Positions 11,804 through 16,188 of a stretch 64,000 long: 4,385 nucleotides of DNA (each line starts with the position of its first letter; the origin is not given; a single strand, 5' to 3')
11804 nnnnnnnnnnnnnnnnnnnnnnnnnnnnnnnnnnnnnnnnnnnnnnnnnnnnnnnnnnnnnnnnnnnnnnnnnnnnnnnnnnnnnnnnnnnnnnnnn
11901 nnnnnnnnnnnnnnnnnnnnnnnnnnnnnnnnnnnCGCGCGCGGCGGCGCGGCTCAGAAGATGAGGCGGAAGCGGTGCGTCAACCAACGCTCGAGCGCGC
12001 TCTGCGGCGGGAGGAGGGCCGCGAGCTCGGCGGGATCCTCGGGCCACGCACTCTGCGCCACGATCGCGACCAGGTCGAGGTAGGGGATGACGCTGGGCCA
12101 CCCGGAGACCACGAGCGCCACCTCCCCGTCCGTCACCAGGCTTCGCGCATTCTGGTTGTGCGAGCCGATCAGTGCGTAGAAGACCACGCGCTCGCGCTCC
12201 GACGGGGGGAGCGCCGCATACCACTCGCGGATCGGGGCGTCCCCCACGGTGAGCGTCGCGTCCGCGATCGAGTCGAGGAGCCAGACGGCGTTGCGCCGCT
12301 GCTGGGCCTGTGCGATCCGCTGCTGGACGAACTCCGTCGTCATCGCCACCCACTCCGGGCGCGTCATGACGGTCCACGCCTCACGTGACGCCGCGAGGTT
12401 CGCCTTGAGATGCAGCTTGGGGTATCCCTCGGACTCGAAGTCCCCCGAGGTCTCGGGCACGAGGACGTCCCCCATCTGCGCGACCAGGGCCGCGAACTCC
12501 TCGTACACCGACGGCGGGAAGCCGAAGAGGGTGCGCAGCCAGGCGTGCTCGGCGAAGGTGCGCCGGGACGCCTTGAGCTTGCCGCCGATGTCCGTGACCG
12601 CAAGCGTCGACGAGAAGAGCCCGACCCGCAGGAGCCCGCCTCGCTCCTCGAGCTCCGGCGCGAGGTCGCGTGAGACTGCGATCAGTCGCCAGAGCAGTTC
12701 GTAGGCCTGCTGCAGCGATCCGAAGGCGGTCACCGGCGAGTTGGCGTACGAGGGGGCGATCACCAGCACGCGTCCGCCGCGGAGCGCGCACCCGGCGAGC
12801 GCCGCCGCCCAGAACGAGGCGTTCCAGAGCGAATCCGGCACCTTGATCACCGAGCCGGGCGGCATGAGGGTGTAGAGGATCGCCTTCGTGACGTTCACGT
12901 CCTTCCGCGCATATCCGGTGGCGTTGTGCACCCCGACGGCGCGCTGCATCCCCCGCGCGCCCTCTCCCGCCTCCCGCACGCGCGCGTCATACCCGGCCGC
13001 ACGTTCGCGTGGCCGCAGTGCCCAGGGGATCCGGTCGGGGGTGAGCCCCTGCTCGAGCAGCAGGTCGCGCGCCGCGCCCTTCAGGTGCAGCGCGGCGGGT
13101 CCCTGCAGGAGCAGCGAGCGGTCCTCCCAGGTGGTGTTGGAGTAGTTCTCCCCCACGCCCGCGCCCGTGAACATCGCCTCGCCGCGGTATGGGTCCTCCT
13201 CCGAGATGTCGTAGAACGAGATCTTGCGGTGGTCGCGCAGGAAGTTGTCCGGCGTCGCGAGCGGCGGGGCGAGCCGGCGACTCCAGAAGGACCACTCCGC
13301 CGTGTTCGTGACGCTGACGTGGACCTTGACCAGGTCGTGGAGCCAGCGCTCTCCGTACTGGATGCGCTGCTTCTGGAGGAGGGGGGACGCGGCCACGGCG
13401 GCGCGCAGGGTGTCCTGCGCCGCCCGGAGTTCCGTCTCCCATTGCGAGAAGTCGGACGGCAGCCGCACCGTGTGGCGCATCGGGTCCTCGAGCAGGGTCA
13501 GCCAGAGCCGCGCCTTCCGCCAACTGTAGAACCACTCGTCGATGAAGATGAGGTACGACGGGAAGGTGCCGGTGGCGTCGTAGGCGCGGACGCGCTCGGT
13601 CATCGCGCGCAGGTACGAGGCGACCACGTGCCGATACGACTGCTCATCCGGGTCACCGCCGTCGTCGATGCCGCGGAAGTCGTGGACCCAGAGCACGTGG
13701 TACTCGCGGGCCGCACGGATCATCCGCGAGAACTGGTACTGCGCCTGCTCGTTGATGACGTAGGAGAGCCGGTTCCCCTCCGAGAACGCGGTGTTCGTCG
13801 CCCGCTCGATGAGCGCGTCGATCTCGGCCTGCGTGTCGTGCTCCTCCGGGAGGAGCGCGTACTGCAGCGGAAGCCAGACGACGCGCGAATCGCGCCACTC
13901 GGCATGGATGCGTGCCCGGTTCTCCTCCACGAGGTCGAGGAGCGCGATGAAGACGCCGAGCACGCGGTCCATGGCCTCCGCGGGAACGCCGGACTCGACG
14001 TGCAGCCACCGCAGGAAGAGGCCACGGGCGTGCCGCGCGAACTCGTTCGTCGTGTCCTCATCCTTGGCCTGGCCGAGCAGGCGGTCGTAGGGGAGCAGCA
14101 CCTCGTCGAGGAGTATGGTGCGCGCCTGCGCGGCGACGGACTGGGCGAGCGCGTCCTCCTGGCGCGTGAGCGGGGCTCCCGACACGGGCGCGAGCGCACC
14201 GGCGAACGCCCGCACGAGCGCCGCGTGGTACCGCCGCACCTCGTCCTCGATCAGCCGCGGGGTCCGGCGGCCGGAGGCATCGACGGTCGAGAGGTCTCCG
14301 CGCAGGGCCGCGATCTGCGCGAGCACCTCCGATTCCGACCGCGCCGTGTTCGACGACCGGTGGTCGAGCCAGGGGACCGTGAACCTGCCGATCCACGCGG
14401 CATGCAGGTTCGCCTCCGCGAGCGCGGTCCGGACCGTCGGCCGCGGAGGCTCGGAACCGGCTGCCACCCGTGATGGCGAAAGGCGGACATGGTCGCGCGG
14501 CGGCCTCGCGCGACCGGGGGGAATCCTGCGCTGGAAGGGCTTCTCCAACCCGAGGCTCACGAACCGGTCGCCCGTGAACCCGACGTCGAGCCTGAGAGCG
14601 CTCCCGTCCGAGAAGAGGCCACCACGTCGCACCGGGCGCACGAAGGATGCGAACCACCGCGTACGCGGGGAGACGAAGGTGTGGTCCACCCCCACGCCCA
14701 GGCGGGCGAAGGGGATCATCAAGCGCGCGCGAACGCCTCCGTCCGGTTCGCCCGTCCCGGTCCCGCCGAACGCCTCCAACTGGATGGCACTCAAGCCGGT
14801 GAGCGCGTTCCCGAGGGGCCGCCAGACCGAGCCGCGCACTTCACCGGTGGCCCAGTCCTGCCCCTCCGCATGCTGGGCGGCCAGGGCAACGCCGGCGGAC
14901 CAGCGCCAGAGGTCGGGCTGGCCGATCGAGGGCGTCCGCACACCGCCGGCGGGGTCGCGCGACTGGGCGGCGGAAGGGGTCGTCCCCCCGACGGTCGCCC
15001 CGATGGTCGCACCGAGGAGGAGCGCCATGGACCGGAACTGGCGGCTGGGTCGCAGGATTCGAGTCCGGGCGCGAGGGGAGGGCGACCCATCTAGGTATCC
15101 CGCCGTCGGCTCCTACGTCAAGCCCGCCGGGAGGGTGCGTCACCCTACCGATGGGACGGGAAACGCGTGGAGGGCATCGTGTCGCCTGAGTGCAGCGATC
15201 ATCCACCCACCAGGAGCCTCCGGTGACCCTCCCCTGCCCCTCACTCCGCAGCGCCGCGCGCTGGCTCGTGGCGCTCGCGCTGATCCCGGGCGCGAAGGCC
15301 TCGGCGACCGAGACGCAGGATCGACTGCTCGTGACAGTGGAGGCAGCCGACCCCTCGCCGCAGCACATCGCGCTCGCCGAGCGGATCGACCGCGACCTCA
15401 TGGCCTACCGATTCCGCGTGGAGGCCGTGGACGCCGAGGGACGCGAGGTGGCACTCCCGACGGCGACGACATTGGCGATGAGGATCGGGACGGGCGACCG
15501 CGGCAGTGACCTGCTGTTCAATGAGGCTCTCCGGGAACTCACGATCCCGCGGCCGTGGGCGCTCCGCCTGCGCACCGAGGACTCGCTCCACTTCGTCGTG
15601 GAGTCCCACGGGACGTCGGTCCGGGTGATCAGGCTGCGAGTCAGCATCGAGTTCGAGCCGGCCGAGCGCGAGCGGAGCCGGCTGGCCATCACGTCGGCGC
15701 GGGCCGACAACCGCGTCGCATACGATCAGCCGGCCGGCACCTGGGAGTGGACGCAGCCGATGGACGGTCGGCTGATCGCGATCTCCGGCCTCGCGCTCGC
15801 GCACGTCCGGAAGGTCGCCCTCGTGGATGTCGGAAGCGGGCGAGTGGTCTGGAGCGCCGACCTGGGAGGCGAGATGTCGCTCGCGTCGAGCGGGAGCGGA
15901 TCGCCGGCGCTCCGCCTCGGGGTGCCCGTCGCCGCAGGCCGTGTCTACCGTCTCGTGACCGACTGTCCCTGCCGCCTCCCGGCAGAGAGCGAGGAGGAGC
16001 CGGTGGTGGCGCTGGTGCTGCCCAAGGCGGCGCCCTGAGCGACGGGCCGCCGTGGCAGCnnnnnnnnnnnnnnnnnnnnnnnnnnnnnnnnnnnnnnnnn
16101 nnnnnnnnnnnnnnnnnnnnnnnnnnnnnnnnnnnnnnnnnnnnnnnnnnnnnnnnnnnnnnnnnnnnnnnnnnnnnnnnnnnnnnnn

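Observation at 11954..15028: Exported 1024-aa protein: beta-strand-rich N-terminus fused to a cryptic asymmetric PLD/cardiolipin-synthase module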

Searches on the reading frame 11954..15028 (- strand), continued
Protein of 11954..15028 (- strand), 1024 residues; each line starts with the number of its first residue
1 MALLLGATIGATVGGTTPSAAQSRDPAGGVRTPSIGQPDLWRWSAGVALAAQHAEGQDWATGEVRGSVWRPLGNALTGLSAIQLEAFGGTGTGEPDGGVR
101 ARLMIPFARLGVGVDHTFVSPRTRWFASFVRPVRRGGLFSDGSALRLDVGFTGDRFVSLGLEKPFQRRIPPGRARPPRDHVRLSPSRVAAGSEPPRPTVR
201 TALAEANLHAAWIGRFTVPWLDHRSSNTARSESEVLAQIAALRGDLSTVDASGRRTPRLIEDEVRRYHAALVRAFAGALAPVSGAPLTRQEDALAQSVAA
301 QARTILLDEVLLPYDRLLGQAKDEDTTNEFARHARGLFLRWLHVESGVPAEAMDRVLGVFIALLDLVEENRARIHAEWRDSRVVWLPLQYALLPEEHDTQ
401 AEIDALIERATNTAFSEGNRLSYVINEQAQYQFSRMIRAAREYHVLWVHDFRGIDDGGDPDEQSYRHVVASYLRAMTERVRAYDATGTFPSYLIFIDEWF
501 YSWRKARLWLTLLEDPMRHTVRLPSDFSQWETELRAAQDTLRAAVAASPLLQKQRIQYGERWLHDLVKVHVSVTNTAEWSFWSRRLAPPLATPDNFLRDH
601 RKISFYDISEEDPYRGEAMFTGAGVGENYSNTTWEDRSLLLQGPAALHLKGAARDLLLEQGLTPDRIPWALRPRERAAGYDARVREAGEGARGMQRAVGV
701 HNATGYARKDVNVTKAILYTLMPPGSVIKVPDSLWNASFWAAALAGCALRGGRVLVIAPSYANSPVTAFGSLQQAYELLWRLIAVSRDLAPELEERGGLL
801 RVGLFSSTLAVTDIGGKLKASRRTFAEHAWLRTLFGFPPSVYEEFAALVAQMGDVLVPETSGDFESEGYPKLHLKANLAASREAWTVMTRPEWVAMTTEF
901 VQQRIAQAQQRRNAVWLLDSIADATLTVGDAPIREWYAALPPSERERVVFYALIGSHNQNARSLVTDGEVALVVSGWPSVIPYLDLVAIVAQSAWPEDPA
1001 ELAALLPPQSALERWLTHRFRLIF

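Call 81: list_cluster_members(proteins=[P0075, P0038, P0001, P0112])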
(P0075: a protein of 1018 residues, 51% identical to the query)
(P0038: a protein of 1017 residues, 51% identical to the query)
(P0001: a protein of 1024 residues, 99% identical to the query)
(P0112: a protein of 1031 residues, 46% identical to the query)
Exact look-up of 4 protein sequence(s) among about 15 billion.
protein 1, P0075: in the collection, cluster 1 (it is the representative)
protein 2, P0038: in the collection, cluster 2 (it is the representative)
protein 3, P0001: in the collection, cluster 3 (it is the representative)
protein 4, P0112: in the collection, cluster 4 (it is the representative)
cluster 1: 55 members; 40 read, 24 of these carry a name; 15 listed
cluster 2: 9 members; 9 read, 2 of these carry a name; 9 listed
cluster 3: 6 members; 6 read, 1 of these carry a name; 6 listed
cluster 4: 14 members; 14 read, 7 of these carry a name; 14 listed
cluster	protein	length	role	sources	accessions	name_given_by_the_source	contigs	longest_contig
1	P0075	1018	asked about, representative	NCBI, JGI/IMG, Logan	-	-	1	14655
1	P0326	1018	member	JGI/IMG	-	hypothetical protein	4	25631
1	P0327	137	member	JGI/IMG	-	hypothetical protein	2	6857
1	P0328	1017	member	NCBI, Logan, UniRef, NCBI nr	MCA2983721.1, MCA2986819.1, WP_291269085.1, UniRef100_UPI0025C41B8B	hypothetical protein [Gemmatimonas sp.] | hypothetical protein n=1 Tax=Gemmatimonas sp. TaxID=1962908 RepID=UPI0025C41B8B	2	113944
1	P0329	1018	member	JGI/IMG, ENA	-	hypothetical protein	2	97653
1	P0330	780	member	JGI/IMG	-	hypothetical protein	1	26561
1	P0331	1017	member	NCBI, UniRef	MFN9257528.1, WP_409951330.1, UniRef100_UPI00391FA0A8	MAG: hypothetical protein ACK6DR_18315 [Gemmatimonas sp.] | hypothetical protein n=2 Tax=Gemmatimonas sp. TaxID=1962908 RepID=UPI00391FA0A8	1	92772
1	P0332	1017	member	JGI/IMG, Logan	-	hypothetical protein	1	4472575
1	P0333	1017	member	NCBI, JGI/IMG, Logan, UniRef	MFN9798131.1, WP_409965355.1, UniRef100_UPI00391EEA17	MAG: hypothetical protein ACK57A_17855 [Gemmatimonas sp.] | hypothetical protein n=1 Tax=Gemmatimonas sp. TaxID=1962908 RepID=UPI00391EEA17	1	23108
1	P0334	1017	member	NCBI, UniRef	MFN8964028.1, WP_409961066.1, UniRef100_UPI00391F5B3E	MAG: hypothetical protein ACK5Y5_02725 [Gemmatimonas sp.] | hypothetical protein n=1 Tax=Gemmatimonas sp. TaxID=1962908 RepID=UPI00391F5B3E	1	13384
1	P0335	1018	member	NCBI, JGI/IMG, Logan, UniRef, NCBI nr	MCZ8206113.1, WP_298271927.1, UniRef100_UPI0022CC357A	hypothetical protein [Gemmatimonas sp.] | hypothetical protein | hypothetical protein n=1 Tax=Gemmatimonas sp. TaxID=1962908 RepID=UPI0022CC357A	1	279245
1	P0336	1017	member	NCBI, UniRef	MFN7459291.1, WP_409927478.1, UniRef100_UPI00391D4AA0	MAG: hypothetical protein ACK5U0_18080 [Gemmatimonas sp.] | hypothetical protein n=1 Tax=Gemmatimonas sp. TaxID=1962908 RepID=UPI00391D4AA0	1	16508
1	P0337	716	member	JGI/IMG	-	hypothetical protein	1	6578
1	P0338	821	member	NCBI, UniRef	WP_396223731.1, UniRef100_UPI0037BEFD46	hypothetical protein, partial [Gemmatimonas sp.] | hypothetical protein n=1 Tax=Gemmatimonas sp. TaxID=1962908 RepID=UPI0037BEFD46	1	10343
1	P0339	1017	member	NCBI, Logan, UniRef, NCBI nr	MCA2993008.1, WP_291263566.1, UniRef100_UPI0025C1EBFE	hypothetical protein [Gemmatimonas sp.] | hypothetical protein n=1 Tax=Gemmatimonas sp. TaxID=1962908 RepID=UPI0025C1EBFE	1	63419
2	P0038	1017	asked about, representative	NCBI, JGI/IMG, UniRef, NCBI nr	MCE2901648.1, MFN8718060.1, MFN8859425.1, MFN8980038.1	MAG: hypothetical protein ACK6DP_04200 [Gemmatimonas sp.] | hypothetical protein | hypothetical protein n=1 Tax=Gemmatimonas sp. TaxID=1962908 RepID=UPI00391FC7CE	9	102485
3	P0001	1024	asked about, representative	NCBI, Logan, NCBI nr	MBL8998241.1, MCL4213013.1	MAG: hypothetical protein KJZ74_03780 [Gemmatimonadales bacterium] | hypothetical protein [Gemmatimonadota bacterium]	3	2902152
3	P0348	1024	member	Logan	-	-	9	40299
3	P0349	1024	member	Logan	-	-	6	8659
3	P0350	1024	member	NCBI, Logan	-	-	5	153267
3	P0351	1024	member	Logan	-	-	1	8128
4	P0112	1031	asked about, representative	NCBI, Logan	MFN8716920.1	MAG: hypothetical protein ACK50C_08035 [Gemmatimonadaceae bacterium]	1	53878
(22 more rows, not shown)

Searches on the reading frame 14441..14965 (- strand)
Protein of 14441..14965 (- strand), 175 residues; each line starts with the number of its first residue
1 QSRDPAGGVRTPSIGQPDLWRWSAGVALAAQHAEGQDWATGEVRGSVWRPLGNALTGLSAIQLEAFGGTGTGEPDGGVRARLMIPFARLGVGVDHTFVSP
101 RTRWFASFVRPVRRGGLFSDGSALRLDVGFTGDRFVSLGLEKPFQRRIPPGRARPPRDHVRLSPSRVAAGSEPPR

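Call 45: predict_structure(alignment_id=A2)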
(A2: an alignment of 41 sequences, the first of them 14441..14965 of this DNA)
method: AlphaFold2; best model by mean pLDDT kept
length: 175 residues; sequences in the alignment: 41
mean_pLDDT: 83.3   pTM: 0.71
mean pLDDT of the five models: 83.3, 82.2, 81.9, 81.1, 79.1
residues with pLDDT >= 90: 79; 70-90: 61; 50-70: 31; < 50: 4
segments of 3 or more residues with pLDDT < 50: none
pLDDT, mean of each block of 10 residues (from residue 1): 51 65 94 89 95 76 94 90 93 93 95 73 93 91 79 68 79 79
secondary structure, 60 per line:
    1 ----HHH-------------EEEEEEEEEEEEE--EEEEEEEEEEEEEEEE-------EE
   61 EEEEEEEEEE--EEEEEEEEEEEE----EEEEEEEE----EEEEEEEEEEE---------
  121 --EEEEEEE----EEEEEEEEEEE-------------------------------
elements in order: E21-33 E36-51 E59-70 E73-84 E89-96 E101-111 E123-129 E134-144

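Call 49: fold_search(model_id=the predicted structure, library=pdb)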
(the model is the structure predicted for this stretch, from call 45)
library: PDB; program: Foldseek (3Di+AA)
matches with E <= 10: 1188; with E <= 0.001: 0
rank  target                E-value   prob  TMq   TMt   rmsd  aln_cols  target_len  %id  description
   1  1qjp                  1.4e-03  1.00  0.40  0.49   7.2       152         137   13  HIGH RESOLUTION STRUCTURE OF THE OUTER MEMBRANE PROTEIN A (OMPA) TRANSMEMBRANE DOMAIN (released 2000-06-30)
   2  2m06_MODEL_1_A        2.8e-03  0.99  0.34  0.38   7.0       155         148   12  NMR structure of OmpX in phopspholipid nanodiscs (released 2012-12-12)
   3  3qrc_B                3.4e-03  0.87  0.23  0.25  16.4       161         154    8  The crystal structure of Ail, the attachment invasion locus protein of Yersinia pestis, in complex with the heparin an (released 2011-11-23)
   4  6x9z                  3.6e-03  1.00  0.38  0.51   6.8       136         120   12  De novo design of transmembrane beta-barrels (released 2021-02-17)
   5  3qrc_A                3.8e-03  0.91  0.25  0.27  16.5       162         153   10  The crystal structure of Ail, the attachment invasion locus protein of Yersinia pestis, in complex with the heparin an (released 2011-11-23)
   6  2jmm_MODEL_1_A        4.2e-03  0.97  0.29  0.31  14.4       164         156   16  NMR solution structure of a minimal transmembrane beta-barrel platform protein (released 2007-07-03)
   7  3qra                  4.5e-03  0.85  0.22  0.25  16.0       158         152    8  The crystal structure of Ail, the attachment invasion locus protein of Yersinia pestis (released 2011-11-23)
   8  8uzl_A                5.2e-03  0.99  0.35  0.40  10.9       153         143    8  Designed Transmembrane beta-barrel- TMB10_163 (released 2024-07-17)
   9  8i34_B                5.5e-03  0.63  0.19  0.19  15.8       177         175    8  The crystal structure of EPD-BCP1 from a marine sponge (released 2023-08-16)
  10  1r0u                  6.1e-03  0.89  0.25  0.29  13.2       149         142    6  Crystal structure of ywiB protein from Bacillus subtilis (released 2003-12-30)
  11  4tq2                  7.2e-03  0.90  0.24  0.24   9.2       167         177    8  Structure of S-type Phycobiliprotein Lyase CPES from Guillardia theta (released 2014-08-13)
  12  1qj9                  1.0e-02  0.66  0.22  0.25  16.2       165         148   11  CRYSTAL STRUCTURE OF THE OUTER MEMBRANE PROTEIN OMPX FROM ESCHERICHIA COLI (released 1999-10-06)
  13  6gie                  1.6e-02  0.84  0.28  0.24  12.1       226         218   11  Crystal structure of the Acinetobacter baumannii outer membrane protein Omp33 (released 2018-09-19)
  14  1p4t                  1.7e-02  1.00  0.40  0.45   6.9       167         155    8  Crystal structure of Neisserial surface protein A (NspA) (released 2003-07-22)
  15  4ctd_B                1.7e-02  0.54  0.23  0.20  13.3       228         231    9  X-ray structure of an engineered OmpG loop6-deletion (released 2014-08-13)
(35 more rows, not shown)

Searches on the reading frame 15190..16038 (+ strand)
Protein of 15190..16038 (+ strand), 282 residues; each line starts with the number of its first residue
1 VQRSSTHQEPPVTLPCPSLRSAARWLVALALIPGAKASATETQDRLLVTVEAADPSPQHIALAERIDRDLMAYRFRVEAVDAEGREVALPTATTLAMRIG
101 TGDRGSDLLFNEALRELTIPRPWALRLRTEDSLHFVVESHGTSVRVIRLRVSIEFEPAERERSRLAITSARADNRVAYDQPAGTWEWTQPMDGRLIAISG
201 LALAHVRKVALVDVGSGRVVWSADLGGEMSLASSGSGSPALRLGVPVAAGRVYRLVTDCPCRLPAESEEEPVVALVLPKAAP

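Call 15: search_protein_families(library=pfam, proteins=[window:15190-16038:+], max_evalue=0.01)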
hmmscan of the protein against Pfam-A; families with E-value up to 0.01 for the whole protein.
window:15190-16038:+ (282 aa): 1 family
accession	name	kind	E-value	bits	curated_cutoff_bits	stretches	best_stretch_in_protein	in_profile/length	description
PF13360.13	PQQ_2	-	0.0023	18.1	27.6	1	162-246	33-124/233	Outer membrane protein assembly factor BamB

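Call 52: search_protein_families(library=pfam, proteins=[window:15190-16038:+], max_evalue=10)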
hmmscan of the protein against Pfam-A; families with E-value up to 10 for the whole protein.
window:15190-16038:+ (282 aa): 1 family
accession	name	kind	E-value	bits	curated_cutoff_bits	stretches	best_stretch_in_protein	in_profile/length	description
PF13360.13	PQQ_2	-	0.0023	18.1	27.6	1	162-246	33-124/233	Outer membrane protein assembly factor BamB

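Call 63: find_homologous_proteins(query=window:15190-16038:+)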
Query window:15190-16038:+ (282 aa): 5 proteins with E <= 0.001 among 8000 candidates.
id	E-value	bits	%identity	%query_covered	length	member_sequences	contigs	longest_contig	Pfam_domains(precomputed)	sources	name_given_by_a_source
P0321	6.7e-169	578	100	96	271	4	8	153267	-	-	-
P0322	5.6e-87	310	63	85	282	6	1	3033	-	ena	-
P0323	3.9e-56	209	51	83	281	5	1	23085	-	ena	-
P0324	2.6e-44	170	39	95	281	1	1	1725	-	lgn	-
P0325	4.2e-37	146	37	88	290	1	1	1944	-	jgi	jgi:hypothetical protein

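Call 66: search_solved_structures(query=A4, max_evalue=10)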
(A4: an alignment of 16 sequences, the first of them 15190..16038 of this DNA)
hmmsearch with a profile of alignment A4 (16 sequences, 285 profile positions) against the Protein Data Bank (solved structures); distinct sequences matched with E-value up to 10: 13.
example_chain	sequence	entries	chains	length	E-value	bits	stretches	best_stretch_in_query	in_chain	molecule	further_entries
22vi_A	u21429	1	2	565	0.025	16.9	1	214-251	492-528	Quinohemoprotein alcohol dehydrogenase ADH-IIG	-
7wmd_A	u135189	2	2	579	0.34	13.2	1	215-252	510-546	PQQ-dependent alcohol dehydrogenase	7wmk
1kv9_A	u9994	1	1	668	0.54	12.5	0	211-255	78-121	TYPE II QUINOHEMOPROTEIN ALCOHOL DEHYDROGENASE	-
4zm8_A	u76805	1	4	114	0.64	12.3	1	223-265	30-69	Putative secreted cystatin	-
9omd_I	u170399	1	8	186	0.76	12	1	101-155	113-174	Lysyl endopeptidase propeptide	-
1ncj_A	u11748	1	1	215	0.93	11.8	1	59-110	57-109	PROTEIN (N-CADHERIN)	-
4nuq_A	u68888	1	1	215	1.1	11.6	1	59-109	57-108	Cadherin-2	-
2qvi_A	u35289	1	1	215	1.1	11.6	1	59-109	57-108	Cadherin-2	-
4nup_A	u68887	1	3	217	1.1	11.5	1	59-109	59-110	N-CADHERIN EC1-2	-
4num_A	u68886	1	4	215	1.5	11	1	59-109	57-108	Cadherin-2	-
9m2c_A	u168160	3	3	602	1.8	10.8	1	215-252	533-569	PQQ-binding-like beta-propeller repeat protein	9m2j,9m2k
1ncg_A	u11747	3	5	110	2.3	10.5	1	59-100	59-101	N-CADHERIN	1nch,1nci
4cvb_A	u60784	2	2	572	4.4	9.5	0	215-237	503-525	ALCOHOL DEHYDROGENASE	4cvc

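Call 67: search_protein_families(library=pfam, alignment_id=A4, max_evalue=1)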
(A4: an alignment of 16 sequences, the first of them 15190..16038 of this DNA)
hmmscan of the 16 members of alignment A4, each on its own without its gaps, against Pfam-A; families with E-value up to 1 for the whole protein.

A. member 1, window:15190-16038:+ (282 aa): 1 family
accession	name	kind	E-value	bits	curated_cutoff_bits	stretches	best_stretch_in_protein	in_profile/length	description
PF13360.13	PQQ_2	-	0.0023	18.1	27.6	1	162-246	33-124/233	Outer membrane protein assembly factor BamB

B. families by the number of members that match (of 16 scanned): 6 families
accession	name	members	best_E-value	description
PF13360.13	PQQ_2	5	0.0023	Outer membrane protein assembly factor BamB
PF21994.1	AGAO-like_N2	1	0.002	AGAO-like N2 domain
PF24947.1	PGM1_C_vert_fung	1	0.042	Phosphoglucomutase-1, C-terminal domain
PF00801.26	PKD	1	0.099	PKD domain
PF13660.11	DUF4147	1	0.16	Domain of unknown function (DUF4147)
PF22583.2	UPF0425_C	1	0.42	UPF0425 C-terminal domain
